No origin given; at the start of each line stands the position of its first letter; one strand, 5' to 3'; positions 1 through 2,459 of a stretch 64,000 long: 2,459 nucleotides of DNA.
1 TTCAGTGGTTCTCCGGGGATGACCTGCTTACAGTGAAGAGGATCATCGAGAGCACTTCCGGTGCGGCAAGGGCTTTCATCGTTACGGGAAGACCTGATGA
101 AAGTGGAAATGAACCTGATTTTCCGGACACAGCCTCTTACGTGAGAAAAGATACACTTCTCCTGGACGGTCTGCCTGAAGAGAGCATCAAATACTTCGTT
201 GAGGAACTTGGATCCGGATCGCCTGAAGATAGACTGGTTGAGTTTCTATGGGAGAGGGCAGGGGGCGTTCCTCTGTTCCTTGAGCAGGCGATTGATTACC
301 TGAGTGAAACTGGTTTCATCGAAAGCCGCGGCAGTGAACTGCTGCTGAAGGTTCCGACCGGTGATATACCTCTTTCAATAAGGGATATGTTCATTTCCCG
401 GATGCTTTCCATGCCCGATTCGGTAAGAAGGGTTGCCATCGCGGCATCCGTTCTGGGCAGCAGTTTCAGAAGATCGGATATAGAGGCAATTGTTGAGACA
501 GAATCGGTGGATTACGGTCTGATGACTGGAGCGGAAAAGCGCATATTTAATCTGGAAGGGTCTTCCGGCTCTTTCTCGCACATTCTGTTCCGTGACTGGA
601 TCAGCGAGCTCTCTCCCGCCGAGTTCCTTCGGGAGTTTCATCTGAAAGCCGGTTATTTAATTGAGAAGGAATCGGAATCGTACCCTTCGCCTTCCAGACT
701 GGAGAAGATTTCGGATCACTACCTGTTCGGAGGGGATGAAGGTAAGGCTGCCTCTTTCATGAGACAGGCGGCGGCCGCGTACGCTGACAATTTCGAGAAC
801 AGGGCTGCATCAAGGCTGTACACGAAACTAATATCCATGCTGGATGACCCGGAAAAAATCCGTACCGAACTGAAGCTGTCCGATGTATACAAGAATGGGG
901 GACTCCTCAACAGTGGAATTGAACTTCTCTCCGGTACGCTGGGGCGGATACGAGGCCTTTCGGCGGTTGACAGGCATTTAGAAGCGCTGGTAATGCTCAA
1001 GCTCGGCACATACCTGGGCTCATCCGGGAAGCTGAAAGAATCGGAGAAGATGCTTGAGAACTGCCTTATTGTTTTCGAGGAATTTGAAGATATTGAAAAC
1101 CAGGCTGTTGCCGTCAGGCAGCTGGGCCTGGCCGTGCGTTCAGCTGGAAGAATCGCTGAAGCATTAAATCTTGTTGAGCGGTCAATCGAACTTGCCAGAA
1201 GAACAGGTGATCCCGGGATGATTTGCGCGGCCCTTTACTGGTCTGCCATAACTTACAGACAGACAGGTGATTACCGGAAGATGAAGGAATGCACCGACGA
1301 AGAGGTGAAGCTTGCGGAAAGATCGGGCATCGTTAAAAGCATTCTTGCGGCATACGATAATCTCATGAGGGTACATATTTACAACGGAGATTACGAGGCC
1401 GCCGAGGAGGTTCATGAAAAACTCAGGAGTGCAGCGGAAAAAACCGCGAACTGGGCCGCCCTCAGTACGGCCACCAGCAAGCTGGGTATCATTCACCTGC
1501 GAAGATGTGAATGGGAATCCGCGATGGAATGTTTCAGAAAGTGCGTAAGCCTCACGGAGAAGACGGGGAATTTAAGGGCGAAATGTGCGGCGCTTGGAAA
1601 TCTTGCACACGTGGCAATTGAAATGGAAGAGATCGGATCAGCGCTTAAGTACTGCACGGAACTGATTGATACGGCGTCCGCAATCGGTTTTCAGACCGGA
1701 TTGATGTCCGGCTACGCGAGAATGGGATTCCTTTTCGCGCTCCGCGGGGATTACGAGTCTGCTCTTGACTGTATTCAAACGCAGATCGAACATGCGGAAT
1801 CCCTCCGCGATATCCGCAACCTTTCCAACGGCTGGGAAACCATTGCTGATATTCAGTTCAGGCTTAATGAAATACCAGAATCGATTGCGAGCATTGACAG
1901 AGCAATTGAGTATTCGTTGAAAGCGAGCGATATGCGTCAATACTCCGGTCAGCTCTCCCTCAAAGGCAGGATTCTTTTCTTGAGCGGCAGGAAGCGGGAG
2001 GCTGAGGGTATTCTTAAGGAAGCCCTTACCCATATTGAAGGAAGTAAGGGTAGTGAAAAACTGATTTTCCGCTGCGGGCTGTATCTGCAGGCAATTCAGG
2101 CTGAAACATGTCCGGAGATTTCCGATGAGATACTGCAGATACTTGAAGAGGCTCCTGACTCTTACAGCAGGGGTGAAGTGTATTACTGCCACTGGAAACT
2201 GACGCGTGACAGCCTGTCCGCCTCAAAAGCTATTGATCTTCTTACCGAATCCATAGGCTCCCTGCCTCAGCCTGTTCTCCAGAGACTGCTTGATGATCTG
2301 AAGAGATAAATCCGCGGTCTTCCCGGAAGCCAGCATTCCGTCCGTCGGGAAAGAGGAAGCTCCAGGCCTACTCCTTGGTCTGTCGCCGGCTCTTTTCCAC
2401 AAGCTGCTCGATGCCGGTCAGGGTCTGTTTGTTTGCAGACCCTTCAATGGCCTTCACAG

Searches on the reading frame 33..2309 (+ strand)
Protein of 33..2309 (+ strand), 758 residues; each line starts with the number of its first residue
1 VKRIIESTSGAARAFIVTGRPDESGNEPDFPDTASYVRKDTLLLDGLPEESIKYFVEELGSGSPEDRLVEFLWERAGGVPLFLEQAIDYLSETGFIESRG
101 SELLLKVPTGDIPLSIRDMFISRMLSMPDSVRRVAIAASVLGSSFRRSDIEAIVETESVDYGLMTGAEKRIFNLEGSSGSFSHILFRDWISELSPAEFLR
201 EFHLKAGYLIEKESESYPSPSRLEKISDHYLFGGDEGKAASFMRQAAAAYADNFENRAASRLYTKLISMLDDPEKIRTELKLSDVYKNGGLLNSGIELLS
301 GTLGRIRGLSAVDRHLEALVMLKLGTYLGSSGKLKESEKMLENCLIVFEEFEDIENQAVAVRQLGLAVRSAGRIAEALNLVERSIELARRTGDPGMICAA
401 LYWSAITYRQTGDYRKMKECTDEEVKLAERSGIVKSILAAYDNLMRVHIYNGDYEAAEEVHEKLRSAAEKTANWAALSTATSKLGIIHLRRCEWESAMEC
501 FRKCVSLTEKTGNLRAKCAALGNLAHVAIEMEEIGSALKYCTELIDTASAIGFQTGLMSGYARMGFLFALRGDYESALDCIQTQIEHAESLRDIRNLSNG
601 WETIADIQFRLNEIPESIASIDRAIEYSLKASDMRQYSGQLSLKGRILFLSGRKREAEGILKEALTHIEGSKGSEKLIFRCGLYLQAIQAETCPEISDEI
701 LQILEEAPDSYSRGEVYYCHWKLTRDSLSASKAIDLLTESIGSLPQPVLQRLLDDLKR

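Call 48: search_protein_families(library=pfam, proteins=[window:33-2309:+], max_evalue=0.00001)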
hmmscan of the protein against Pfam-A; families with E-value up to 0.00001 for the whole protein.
window:33-2309:+ (758 aa): 9 families
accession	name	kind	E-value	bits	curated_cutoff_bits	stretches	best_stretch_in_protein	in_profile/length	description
PF13424.12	TPR_12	-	9.3e-25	87.1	30.1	2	319-389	4-76/77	Tetratricopeptide repeat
PF07719.23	TPR_2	-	2.1e-16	59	27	0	483-509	6-32/34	Tetratricopeptide repeat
PF17874.7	TPR_MalT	-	2e-12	47.5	45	0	318-470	40-193/336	MalT-like TPR region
PF00515.34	TPR_1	-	7.1e-12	45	27.8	0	561-582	4-25/34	Tetratricopeptide repeat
PF13374.12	TPR_10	-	1.2e-10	41.5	27.5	0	363-391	7-35/42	Tetratricopeptide repeat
PF13176.12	TPR_7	-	6.3e-10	38.8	27.9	0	440-463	1-24/36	Tetratricopeptide repeat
PF13428.12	TPR_14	-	1.5e-09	38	23.5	0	439-471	2-34/44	Tetratricopeptide repeat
PF13181.12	TPR_8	-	2.3e-07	30.9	25.7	0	495-510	18-33/34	Tetratricopeptide repeat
PF10602.15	RPN7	-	1.1e-06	28.9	29.6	0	408-506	46-141/174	26S proteasome subunit RPN7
